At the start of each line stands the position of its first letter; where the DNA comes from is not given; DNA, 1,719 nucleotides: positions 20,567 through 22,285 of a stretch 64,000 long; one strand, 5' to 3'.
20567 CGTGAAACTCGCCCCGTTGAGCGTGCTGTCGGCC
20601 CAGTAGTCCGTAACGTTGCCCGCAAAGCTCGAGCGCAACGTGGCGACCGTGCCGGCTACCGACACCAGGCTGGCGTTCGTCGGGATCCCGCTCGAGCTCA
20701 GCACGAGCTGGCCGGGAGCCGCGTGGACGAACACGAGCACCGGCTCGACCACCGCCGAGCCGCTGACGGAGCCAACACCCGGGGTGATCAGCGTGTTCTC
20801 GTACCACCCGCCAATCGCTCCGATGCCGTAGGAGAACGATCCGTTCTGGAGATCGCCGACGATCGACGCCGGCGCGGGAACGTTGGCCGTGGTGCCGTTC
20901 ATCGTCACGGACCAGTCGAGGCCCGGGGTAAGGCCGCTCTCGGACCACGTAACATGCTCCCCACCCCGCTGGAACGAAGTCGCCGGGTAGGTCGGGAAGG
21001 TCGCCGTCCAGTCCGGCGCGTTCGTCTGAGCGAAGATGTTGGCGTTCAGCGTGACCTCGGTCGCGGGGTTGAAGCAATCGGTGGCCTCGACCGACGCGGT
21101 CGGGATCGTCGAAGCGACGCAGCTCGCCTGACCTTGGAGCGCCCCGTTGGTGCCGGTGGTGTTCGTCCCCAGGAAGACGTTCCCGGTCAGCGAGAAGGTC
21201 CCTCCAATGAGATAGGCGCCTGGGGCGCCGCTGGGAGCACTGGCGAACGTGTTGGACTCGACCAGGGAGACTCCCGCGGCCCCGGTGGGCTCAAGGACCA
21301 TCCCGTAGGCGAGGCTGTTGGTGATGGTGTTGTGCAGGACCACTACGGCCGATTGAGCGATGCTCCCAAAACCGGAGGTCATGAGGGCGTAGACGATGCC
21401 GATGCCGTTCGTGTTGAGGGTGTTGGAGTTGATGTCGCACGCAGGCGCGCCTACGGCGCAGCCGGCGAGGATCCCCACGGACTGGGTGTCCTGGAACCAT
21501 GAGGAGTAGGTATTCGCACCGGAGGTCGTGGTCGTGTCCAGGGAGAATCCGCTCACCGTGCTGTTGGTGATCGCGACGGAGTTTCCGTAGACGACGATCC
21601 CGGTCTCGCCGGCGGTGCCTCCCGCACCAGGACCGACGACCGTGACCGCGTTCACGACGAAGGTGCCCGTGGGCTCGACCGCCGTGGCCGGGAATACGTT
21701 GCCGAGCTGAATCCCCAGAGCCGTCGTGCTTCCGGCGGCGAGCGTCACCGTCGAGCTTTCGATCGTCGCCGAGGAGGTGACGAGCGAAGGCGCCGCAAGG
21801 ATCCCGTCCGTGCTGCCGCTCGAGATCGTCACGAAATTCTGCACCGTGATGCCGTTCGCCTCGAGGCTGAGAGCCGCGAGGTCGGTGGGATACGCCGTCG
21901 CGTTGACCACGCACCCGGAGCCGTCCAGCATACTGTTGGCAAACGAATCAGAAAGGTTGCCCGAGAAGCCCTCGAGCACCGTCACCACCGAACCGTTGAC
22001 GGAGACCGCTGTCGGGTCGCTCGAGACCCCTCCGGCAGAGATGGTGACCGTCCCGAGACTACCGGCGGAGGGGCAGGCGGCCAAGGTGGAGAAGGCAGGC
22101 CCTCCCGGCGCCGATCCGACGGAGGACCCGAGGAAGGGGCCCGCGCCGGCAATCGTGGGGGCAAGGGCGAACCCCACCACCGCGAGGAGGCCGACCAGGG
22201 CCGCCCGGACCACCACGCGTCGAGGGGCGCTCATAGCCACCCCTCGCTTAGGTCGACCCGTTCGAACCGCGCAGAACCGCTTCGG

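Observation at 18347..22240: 1297-aa secreted, Cys-paired, heavily sequon-decorated beta-helix-like protein with C-terminal TM anchor: S-layer/envelope glycoprotein candidate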

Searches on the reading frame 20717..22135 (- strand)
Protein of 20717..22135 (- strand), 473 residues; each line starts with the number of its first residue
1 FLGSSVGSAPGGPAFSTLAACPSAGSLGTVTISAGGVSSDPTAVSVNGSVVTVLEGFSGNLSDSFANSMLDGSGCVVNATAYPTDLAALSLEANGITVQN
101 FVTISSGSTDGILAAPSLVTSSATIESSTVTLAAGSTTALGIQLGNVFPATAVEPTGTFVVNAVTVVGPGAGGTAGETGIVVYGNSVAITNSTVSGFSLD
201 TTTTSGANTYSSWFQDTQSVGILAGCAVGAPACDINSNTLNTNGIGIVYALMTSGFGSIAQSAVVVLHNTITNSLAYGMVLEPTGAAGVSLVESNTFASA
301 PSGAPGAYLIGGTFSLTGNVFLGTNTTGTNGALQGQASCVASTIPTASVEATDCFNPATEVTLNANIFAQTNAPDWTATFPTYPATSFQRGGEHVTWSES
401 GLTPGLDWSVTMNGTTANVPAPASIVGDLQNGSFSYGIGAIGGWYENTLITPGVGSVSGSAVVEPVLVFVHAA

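Call 27: search_solved_structures(query=A2, max_evalue=1, show_alignments=2)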
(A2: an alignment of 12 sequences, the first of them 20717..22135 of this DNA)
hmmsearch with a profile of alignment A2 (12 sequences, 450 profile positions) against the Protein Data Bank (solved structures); distinct sequences matched with E-value up to 1: 0.

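Call 31: predict_structure(alignment_id=A2)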
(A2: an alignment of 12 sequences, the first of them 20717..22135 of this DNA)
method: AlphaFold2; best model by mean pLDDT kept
length: 473 residues; sequences in the alignment: 12
mean_pLDDT: 85.8   pTM: 0.87
mean pLDDT of the five models: 85.8, 84.7, 84.1, 83.5, 79.9
residues with pLDDT >= 90: 268; 70-90: 146; 50-70: 37; < 50: 22
segments of 3 or more residues with pLDDT < 50: 1-19
pLDDT, mean of each block of 10 residues (from residue 1): 28 38 74 96 95 94 96 93 91 96 94 82 96 89 92 90 97 93 96 95 77 85 94 96 94 86 97 90 91 92 84 94 67 53 71 83 90 67 84 88 93 93 90 91 89 86 87 81
secondary structure, 60 per line:
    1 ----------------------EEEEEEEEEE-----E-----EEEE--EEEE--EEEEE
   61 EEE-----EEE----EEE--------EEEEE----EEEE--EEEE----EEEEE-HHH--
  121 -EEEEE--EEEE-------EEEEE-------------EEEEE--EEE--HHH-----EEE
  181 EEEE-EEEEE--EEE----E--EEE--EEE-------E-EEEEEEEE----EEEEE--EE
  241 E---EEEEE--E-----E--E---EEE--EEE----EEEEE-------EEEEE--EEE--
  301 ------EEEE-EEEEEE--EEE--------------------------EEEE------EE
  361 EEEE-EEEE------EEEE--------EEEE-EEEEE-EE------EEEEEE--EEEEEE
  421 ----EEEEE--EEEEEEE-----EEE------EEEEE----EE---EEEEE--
elements in order: E23-32 E44-47 E50-53 E56-63 E69-71 E76-78 E87-91 E96-99 E102-105 E110-114 E122-126 E129-132 E140-144 E158-162 E165-167 E178-184 E186-190 E193-195 E203-205 E208-210 E220-227 E232-236 E239-241 E245-249 E265-267 E270-272 E277-281 E289-293 E296-298 E307-310 E312-317 E320-322 E349-352 E359-364 E366-369 E376-379 E388-391 E393-397 E407-412 E415-420 E425-429 E432-438 E444-446 E453-457 E467-471

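Call 33: search_protein_representatives(alignment_id=A2)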
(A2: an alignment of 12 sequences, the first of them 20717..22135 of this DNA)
Query: 12 sequences, 450 profile positions. Proteins with E-value up to 0.001 (for the whole library): 4729; up to 1e-10: 3631; up to 1e-30: 1346. The best 150 are listed.
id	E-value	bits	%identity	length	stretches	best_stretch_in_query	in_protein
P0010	0.0e+00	1925.8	-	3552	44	369-450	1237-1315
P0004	0.0e+00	1352.8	-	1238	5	3-445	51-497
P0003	0.0e+00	1336.6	-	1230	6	2-450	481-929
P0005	0.0e+00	1236.0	-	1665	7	2-450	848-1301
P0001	0.0e+00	1220.1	-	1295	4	3-445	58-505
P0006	0.0e+00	1184.8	-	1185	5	2-446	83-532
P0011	2.6e-264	893.2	-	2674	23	369-446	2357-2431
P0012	5.1e-211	717.5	-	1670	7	3-449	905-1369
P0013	3.1e-208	708.3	-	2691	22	369-449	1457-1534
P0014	3.6e-203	691.7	-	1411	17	369-449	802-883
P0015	1.0e-202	690.2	-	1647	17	369-450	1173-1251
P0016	6.8e-187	638.0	-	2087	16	369-449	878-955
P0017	4.6e-185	632.0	-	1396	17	369-446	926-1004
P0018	3.8e-183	625.6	-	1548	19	369-449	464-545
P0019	1.6e-179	613.7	-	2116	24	369-448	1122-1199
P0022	5.1e-163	559.3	-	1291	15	369-449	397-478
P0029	4.1e-136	470.6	-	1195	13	369-444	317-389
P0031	7.1e-134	463.3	-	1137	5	113-449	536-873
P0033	2.0e-133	461.8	-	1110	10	367-449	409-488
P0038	5.4e-122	424.1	-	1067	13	369-444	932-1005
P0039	1.5e-121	422.6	-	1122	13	366-445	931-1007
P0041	5.7e-121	420.7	-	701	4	2-449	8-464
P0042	7.9e-121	420.3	-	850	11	368-450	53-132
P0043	2.1e-120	418.9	-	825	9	369-450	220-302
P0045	2.1e-119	415.5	-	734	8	368-445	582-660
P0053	2.4e-111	389.0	-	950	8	369-445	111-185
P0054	1.0e-110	386.9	-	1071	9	366-446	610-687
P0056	2.9e-109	382.1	-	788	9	369-449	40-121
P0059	1.4e-108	379.9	-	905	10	367-445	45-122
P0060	4.5e-108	378.2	-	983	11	368-450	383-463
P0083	2.7e-100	352.6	-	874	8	369-445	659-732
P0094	1.8e-94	333.4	-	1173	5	39-446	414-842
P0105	3.0e-89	316.2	-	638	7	369-450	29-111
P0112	1.7e-87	310.4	-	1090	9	369-446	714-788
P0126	1.5e-84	300.7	-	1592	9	370-445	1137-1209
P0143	2.4e-82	293.4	-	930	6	368-445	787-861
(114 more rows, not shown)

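Call 34: search_protein_families(library=pfam, proteins=[P0042, P0056, P0105, P0022, P0041, P0012, P0031, P0094], max_evalue=0.01)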
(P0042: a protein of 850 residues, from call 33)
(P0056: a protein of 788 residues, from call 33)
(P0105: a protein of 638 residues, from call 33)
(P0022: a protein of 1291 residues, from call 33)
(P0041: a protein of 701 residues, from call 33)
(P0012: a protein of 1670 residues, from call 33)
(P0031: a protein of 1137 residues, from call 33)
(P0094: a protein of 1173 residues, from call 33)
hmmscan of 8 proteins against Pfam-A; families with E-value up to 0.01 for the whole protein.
P0042 (850 aa): 4 families
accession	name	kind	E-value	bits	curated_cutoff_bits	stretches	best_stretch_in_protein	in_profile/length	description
PF23157.1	DUF7055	-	2e-06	27.9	27.6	0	185-210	30-55/66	Domain of unknown function (DUF7055)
PF13547.12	GTA_TIM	-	5.1e-05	23.2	27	0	246-294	172-218/299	GTA TIM-barrel-like domain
PF18140.6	PCC_BT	-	0.00047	20.8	23.5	0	551-597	58-101/126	Propionyl-coenzyme A carboxylase BT domain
PF21653.3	pulA_all-beta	-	0.0066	16.4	26.7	0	833-847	45-59/60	Pullulanase, all-beta domain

P0056 (788 aa): 1 family
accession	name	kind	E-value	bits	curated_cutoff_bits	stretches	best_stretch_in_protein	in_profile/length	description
PF21653.3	pulA_all-beta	-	0.0011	19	26.7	0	688-701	46-59/60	Pullulanase, all-beta domain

P0105 (638 aa): 2 families
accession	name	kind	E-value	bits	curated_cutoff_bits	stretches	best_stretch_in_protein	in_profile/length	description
PF21653.3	pulA_all-beta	-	0.00053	19.9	26.7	0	278-290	45-58/60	Pullulanase, all-beta domain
PF06742.16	DUF1214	-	0.0023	18.9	25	0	427-460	17-50/112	Protein of unknown function (DUF1214)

P0022 (1291 aa): 2 families
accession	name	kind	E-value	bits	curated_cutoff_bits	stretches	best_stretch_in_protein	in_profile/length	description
PF06742.16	DUF1214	-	3.6e-06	27.9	25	0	1171-1241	20-84/112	Protein of unknown function (DUF1214)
PF02563.21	Poly_export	-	0.0027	18.3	28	0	104-133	26-52/77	Polysaccharide biosynthesis/export protein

P0041 (701 aa): 0 families

P0012 (1670 aa): 2 families
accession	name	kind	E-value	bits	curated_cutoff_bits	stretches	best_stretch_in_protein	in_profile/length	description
PF13229.12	Beta_helix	-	1.4e-11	44.7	25.9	1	252-389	11-124/158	Right handed beta helix region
PF05048.19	NosD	-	0.0005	20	23.6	1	284-385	29-133/212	Periplasmic copper-binding protein (NosD)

P0031 (1137 aa): 1 family
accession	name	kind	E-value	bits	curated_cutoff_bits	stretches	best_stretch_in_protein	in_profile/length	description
PF13229.12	Beta_helix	-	0.001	19.1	25.9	1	306-476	1-153/158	Right handed beta helix region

P0094 (1173 aa): 3 families
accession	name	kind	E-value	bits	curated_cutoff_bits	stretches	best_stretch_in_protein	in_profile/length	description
PF13229.12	Beta_helix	-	4.2e-11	43.2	25.9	3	182-319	11-124/158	Right handed beta helix region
PF05048.19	NosD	-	1.5e-07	31.5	23.6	1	224-316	16-111/212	Periplasmic copper-binding protein (NosD)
PF18911.6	PKD_4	-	0.0095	16.4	27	0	894-920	58-83/85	PKD domain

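Call 54: search_protein_families(library=ncbifam, proteins=[P0083, P0033, P0054, P0112, P0126, P0012, P0143], max_evalue=1)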
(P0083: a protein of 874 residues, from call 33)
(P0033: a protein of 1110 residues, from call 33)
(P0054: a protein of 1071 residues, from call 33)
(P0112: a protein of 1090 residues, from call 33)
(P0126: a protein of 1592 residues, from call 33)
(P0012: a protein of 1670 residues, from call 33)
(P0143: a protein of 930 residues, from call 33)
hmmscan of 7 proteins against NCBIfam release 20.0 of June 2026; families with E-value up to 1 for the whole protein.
P0083 (874 aa): 1 family
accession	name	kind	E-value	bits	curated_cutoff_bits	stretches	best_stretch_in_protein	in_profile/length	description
TIGR04087.1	YqxM_for_SipW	equivalog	0.25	11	80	0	755-788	130-163/186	amyloid fiber anchoring/assembly protein TapA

P0033 (1110 aa): 0 families

P0054 (1071 aa): 2 families
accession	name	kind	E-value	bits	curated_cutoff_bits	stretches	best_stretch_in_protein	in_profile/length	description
TIGR01277.1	thiQ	equivalog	0.096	12.3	245.05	0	797-842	23-68/213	thiamine ABC transporter ATP-binding protein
NF000166.1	ABCF_CarA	exception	0.26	9.4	1050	0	797-835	385-423/556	ABC-F type ribosomal protection protein Car(A)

P0112 (1090 aa): 1 family
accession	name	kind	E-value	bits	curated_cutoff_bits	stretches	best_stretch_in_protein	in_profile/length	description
NF000405.1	HARLDQ_not_B3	exception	0.14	11.7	350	0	933-965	143-175/267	HARLDQ motif MBL-fold protein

P0126 (1592 aa): 0 families

P0012 (1670 aa): 2 families
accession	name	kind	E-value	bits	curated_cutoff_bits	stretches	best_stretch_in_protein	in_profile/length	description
TIGR04247.1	NosD_copper_fam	subfamily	0.00011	21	300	1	323-388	208-271/377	nitrous oxide reductase family maturation protein NosD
TIGR03804.1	para_beta_helix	repeat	0.0018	17.9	19.45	1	336-376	1-40/44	parallel beta-helix repeat protein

P0143 (930 aa): 8 families
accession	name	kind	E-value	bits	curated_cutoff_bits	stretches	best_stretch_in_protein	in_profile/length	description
TIGR02276.1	beta_rpt_yvtn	repeat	5.6e-53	176.7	27.85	6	196-233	5-42/42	beta-propeller repeat protein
TIGR03866.1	PQQ_ABC_repeats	subfamily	4e-35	121.4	287.3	2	194-397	10-213/310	PQQ-dependent catabolism-associated beta-propeller protein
NF052280.1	7_blade_YncE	equivalog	1.6e-24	86.3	400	3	96-230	170-304/338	7-bladed beta-propeller protein YncE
NF052340.1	hydrazine_beta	equivalog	4.9e-16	58.8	560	3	195-272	45-122/372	hydrazine synthase subunit beta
NF052342.1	hydrazine_BC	exception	4.4e-14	51.6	1250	3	92-197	36-139/690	hydrazine synthase subunit beta-gamma fusion subunit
NF048007.1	MmpL3Stblzr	equivalog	1e-07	31.5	600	1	102-389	54-346/366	MmpL3/TtfA transport complex stabilizer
NF052460.1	L-NosZ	equivalog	1.1e-07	30.8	700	3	197-306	146-255/480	clade III lactonase-type nitrous-oxide reductase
NF000022.1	stregra_B_VgbA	exception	0.0045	16.1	600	1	183-359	15-191/299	streptogramin B lyase Vgb(A)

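Call 76: search_protein_families(library=pfam, proteins=[P0029, P0033, P0038, P0039, P0043, P0045, P0053, P0059, P0060], max_evalue=0.00001)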
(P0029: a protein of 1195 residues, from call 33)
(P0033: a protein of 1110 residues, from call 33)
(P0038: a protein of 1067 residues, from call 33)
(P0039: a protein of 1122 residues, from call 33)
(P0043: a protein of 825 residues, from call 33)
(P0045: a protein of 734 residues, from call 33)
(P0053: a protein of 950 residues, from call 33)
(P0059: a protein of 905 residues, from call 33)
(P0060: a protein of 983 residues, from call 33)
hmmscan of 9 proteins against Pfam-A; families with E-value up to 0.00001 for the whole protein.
P0029 (1195 aa): 1 family
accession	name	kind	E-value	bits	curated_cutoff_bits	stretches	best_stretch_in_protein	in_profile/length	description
PF06742.16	DUF1214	-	5.3e-06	27.4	25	0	553-575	20-42/112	Protein of unknown function (DUF1214)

P0033 (1110 aa): 5 families
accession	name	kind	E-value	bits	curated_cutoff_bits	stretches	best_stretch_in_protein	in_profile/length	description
PF24507.1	Ig_CFAP65_4th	-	6e-10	39.8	27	0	686-727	14-55/76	CFAP65, fourth Ig-like domain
PF22067.2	Cep192_D3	-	8.2e-10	39.1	27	0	869-907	57-96/99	Cep192 domain 3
PF06742.16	DUF1214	-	1.1e-07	32.8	25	0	325-351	18-44/112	Protein of unknown function (DUF1214)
PF23157.1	DUF7055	-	1.1e-06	28.7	27.6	0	597-639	9-47/66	Domain of unknown function (DUF7055)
PF22898.2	NOMO1-like_1st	-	7.7e-06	26.4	27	0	680-715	43-78/85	BOS complex subunit NOMO1-like, first beta sandwich domain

P0038 (1067 aa): 0 families

P0039 (1122 aa): 1 family
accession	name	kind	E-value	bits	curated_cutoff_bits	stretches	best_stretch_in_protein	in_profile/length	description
PF06742.16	DUF1214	-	2.1e-08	35.1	25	0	1008-1031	19-42/112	Protein of unknown function (DUF1214)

P0043 (825 aa): 0 families

P0045 (734 aa): 1 family
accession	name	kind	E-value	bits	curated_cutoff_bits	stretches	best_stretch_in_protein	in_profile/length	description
PF02887.21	PK_C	-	3.6e-16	59.7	28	1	653-726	40-114/114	Pyruvate kinase, alpha/beta domain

P0053 (950 aa): 1 family
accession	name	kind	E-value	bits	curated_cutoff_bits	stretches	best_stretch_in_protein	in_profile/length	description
PF04185.19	Phosphoesterase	-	9.1e-17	61.7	23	1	687-924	108-354/356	Phosphoesterase family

P0059 (905 aa): 0 families

P0060 (983 aa): 2 families
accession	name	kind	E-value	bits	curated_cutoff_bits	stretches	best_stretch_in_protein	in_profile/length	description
PF07495.19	Y_Y_Y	-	1.5e-08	34.8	26.6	0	249-268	24-44/65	Y_Y_Y domain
PF22352.2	K319L-like_PKD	-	3.8e-08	33.7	27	0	552-600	32-82/84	K319L-like, PKD domain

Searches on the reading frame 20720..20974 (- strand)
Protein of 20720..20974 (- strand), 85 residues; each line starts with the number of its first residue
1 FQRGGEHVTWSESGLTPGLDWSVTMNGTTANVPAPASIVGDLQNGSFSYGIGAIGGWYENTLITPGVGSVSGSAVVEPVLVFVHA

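Call 67: search_solved_structures(query=A4, max_evalue=10, show_alignments=1)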
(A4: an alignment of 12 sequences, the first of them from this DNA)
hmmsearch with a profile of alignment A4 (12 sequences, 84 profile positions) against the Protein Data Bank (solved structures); distinct sequences matched with E-value up to 10: 12.
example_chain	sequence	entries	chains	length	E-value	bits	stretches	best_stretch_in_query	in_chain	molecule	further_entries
5n7q_A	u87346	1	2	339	0.012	18.7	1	39-79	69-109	Putative cathepsin d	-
5n70_A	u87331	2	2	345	0.012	18.6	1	39-79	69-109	Putative cathepsin d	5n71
5n7n_A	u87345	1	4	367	0.015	18.4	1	39-79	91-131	Putative cathepsin d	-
6h9s_A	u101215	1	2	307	0.16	15.1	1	27-68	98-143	L-lactate dehydrogenase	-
5hfs_A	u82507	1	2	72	0.46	13.6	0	31-52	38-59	Gingipain R2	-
8j5u_A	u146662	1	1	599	0.48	13.6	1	22-61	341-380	Uncharacterized protein Rv1280c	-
8j5q_A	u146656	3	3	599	0.48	13.6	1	22-61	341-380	Uncharacterized protein Rv1280c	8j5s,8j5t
8j5r_A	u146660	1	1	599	0.48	13.6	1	22-61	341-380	Uncharacterized protein Rv1280c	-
6yf6_A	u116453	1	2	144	0.56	13.3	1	3-80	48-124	Galactose-binding lectin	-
7pq4_A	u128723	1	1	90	0.96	12.6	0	31-52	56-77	Arginine-specific cysteine proteinase (Arg-gingipain)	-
5ag9_A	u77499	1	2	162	4.8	10.3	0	31-52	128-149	Gingipain R2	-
5ag8_A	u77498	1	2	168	5.5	10.2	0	31-52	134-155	GINGIPAIN R2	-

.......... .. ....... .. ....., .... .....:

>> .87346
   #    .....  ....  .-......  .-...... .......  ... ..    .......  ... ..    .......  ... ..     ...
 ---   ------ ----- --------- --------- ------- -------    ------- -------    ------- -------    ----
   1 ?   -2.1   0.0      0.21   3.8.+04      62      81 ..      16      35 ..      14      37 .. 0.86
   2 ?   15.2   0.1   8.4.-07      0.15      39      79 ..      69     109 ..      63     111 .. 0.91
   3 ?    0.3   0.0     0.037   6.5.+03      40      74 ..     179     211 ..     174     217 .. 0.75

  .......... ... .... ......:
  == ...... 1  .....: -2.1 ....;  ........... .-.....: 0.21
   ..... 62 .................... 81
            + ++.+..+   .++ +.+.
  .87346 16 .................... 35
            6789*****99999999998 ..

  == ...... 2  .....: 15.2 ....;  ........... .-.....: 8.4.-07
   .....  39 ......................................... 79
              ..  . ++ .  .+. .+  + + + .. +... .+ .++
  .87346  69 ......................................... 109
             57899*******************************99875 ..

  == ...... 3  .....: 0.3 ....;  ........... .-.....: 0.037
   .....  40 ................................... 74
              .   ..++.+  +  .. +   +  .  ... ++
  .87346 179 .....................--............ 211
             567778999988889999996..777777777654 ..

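Call 68: find_homologous_proteins(query=A4, max_evalue=0.00001)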
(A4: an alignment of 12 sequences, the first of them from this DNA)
Query A4 (12 sequences) (85 aa, profile of the alignment): 4 proteins with E <= 0.00001 among 1848 candidates.
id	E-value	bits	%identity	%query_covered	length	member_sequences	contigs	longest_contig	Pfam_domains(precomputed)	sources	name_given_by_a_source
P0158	3.6e-15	73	27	92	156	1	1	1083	PF18998.7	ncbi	-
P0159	1.7e-14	71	33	58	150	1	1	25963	-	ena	-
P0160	7.4e-10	56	30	74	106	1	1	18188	-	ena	-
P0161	1.5e-6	46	31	60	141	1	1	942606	-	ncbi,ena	-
